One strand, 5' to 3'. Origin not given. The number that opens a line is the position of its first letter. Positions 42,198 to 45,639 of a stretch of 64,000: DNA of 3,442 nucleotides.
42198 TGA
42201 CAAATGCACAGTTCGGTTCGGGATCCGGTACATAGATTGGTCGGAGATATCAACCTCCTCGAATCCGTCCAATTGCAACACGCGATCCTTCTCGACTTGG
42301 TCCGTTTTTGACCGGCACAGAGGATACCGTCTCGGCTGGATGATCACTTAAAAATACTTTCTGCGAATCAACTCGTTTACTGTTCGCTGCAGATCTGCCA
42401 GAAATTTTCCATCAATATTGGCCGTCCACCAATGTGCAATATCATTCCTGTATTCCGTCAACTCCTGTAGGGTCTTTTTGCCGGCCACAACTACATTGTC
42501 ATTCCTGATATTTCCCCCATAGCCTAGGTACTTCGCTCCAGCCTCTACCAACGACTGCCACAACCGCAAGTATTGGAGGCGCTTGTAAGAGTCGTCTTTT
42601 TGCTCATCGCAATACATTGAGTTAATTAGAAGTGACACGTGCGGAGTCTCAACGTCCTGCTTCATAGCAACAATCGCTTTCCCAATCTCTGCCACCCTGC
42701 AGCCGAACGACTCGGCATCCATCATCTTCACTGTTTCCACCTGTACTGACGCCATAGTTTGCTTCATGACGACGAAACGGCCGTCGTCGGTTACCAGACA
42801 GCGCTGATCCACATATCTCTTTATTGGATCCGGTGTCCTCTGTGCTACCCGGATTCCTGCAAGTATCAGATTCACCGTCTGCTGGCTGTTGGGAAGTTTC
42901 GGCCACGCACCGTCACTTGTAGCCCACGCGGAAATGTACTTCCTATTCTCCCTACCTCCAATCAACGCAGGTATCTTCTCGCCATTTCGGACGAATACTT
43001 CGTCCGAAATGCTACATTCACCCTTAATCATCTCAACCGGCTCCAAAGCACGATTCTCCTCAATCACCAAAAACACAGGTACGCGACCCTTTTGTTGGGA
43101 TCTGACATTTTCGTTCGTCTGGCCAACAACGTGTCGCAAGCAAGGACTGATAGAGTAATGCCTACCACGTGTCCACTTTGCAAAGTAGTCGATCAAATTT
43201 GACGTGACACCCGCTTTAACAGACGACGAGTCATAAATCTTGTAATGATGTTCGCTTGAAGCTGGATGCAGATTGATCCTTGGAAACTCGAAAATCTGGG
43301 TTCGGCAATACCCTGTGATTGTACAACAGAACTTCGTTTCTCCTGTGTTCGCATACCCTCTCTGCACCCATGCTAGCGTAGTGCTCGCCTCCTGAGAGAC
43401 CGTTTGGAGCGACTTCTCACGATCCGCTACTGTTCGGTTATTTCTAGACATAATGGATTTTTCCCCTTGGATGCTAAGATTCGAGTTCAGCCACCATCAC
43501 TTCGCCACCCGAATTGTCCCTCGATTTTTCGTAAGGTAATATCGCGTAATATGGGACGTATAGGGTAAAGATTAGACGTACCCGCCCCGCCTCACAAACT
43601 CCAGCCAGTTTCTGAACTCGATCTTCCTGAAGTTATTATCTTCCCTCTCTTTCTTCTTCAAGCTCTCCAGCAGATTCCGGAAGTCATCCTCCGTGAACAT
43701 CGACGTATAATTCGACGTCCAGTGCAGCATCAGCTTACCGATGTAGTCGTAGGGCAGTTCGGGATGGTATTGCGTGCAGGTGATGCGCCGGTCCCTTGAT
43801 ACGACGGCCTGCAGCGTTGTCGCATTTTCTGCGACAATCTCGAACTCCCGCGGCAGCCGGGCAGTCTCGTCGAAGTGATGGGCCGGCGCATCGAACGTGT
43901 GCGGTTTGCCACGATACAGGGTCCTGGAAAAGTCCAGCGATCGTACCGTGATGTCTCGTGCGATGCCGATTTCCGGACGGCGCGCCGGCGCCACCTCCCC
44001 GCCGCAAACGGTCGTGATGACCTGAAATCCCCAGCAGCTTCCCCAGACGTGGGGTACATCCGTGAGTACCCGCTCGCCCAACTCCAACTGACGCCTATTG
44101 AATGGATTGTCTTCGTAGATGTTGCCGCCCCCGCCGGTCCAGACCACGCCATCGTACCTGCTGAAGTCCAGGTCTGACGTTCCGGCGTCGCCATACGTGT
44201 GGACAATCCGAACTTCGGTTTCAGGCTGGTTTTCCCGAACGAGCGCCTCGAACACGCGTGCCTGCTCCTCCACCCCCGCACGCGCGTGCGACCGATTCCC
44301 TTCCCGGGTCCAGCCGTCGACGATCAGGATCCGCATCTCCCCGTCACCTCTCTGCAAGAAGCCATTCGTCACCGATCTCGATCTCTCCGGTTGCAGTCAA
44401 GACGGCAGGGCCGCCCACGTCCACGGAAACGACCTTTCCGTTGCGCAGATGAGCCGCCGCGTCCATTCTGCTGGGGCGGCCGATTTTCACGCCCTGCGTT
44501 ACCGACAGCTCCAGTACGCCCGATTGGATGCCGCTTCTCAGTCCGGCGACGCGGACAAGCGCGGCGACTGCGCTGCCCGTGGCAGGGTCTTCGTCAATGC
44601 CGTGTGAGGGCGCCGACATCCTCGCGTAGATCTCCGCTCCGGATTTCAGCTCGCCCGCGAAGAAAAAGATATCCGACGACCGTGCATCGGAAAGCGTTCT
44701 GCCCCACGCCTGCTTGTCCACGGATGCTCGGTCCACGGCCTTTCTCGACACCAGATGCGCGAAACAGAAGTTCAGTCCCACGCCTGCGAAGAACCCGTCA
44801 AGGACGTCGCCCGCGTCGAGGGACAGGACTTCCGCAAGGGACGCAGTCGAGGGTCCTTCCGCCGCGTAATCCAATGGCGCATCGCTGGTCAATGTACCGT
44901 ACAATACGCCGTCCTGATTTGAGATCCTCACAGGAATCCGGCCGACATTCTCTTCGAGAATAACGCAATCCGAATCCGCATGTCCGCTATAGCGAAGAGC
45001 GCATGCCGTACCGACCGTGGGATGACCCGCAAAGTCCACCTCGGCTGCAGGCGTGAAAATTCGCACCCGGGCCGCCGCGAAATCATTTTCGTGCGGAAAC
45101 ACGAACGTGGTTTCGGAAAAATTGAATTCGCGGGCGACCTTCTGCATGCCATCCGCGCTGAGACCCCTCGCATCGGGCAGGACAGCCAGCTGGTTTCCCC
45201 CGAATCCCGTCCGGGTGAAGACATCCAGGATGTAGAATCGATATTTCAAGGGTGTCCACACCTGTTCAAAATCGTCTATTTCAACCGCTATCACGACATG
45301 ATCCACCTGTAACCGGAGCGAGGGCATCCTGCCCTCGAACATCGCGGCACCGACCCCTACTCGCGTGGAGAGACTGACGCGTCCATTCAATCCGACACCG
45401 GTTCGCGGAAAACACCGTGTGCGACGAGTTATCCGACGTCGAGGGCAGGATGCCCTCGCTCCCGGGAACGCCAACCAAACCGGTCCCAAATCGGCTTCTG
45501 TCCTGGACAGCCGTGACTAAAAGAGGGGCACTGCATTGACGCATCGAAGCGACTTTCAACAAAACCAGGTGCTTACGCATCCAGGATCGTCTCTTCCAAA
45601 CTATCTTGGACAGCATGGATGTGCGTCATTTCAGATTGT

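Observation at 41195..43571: Low-GC island encoding a HEPN-motif protein with an unrecognised N-terminal domain: candidate novel defence or addiction module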

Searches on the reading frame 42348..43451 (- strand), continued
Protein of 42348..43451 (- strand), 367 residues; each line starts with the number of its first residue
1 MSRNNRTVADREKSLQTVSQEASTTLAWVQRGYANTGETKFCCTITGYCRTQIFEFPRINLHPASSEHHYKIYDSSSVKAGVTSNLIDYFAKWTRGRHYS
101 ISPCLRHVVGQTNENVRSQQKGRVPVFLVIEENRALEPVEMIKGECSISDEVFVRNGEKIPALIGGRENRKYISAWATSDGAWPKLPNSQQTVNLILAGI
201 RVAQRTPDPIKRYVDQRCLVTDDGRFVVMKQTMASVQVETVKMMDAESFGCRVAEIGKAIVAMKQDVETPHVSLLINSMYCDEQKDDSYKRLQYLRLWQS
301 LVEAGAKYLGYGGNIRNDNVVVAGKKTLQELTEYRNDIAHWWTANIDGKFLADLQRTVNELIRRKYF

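Call 83: fold_search(model_id=the predicted structure, library=pdb)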
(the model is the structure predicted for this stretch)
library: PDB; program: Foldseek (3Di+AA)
matches with E <= 10: 45; with E <= 0.001: 0
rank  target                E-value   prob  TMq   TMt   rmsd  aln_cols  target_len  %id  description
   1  6ocv_MODEL_1_A        8.3e-01  0.21  0.12  0.20   9.5       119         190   10  Solution structure of the H-NOX protein from Shewanella woodyi in the Fe(II)CO ligation state (released 2020-05-06)
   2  6yzg                  1.1e+00  0.05  0.12  0.15  20.9       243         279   14  Streptococcal surface adhesin - CshB NR2 (released 2021-05-26)
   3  8iyj_i                1.3e+00  0.02  0.08  0.10  45.4       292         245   11  Cryo-EM structure of the 48-nm repeat doublet microtubule from mouse sperm (released 2023-07-05)
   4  4hiz_A                2.0e+00  0.04  0.12  0.07  21.7       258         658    8  Phage phi92 endosialidase (released 2014-01-15)
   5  9nri_BM               2.2e+00  0.06  0.11  0.18  11.2       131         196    7  Methanosarcina acetivorans 50S subunit obtained from acetate-grown cells (released 2025-09-24)
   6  4hiz_C                2.4e+00  0.04  0.12  0.07  22.5       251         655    9  Phage phi92 endosialidase (released 2014-01-15)
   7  8fwm_AS               2.5e+00  0.05  0.13  0.21  20.6       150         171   13  Structure of tail-neck junction of Agrobacterium phage Milano (released 2023-12-06)
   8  3tf8_A                2.7e+00  0.13  0.14  0.25   6.8       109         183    8  Crystal structure of an H-NOX protein from Nostoc sp. PCC 7120 (released 2011-11-09)
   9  8v3t_L                2.7e+00  0.02  0.08  0.13  18.5       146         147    8  CryoEM Structure of Diffocin - precontracted - Collar (released 2024-08-28)
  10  4nkq_A                3.0e+00  0.01  0.06  0.05  21.5       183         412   11  Structure of a Cytokine Receptor Complex (released 2015-09-23)
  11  6dxi                  3.2e+00  0.12  0.14  0.24   6.8       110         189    9  Crystal structure of H-NOX protein from Nostoc sp V52W/L67W double-mutant. (released 2018-07-11)
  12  6rap_E                3.2e+00  0.06  0.14  0.17  20.5       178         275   15  Cryo-EM structure of the anti-feeding prophage cap (AFP tube terminating cap) (released 2019-04-17)
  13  6mx5                  3.4e+00  0.10  0.14  0.23   6.7       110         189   11  Crystal structure of H-NOX protein from Nostoc sp. (released 2018-11-07)
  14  9znf_AJ               3.4e+00  0.04  0.10  0.16  11.7       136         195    5  Cryo-EM structure of the Methanosarcina acetivorans 70S ribosome in complex with SriA and SriB (released 2026-01-28)
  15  3tff_A                3.6e+00  0.11  0.14  0.25   6.7       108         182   10  Crystal structure of an H-NOX protein from Nostoc sp. PCC 7120, L67W mutant (released 2011-11-09)
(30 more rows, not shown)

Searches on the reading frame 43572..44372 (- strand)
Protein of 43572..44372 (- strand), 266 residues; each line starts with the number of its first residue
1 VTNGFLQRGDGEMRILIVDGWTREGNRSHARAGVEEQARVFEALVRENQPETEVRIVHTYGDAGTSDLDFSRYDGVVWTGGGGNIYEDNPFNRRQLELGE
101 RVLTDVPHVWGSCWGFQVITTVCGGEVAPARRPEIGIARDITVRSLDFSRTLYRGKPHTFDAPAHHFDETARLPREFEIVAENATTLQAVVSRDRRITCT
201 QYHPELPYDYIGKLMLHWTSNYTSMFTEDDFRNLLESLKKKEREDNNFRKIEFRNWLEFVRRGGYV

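Call 4: search_protein_families(library=pfam, proteins=[window:43572-44372:-], max_evalue=1)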
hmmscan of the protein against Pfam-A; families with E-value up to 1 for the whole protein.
window:43572-44372:- (266 aa): 2 families
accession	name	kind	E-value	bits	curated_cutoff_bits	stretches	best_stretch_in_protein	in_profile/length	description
PF00117.34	GATase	-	9.4e-14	51.9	22.8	1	53-206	23-173/190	Glutamine amidotransferase class-I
PF07722.19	Peptidase_C26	-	0.054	13.7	20.5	1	100-205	99-219/219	Peptidase C26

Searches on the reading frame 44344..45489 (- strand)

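Call 4: search_protein_families(library=pfam, proteins=[window:44344-45489:-], max_evalue=1)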
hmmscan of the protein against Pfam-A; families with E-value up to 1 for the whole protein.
window:44344-45489:- (381 aa): 2 families
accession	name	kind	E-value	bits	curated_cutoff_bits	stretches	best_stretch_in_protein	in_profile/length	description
PF02567.21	PhzC-PhzF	-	3e-55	188.1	27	1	88-368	1-281/281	Phenazine biosynthesis-like protein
PF02933.23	CDC48_2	-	0.3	11.2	22.4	1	352-375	37-60/64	Cell division protein 48 (CDC48), domain 2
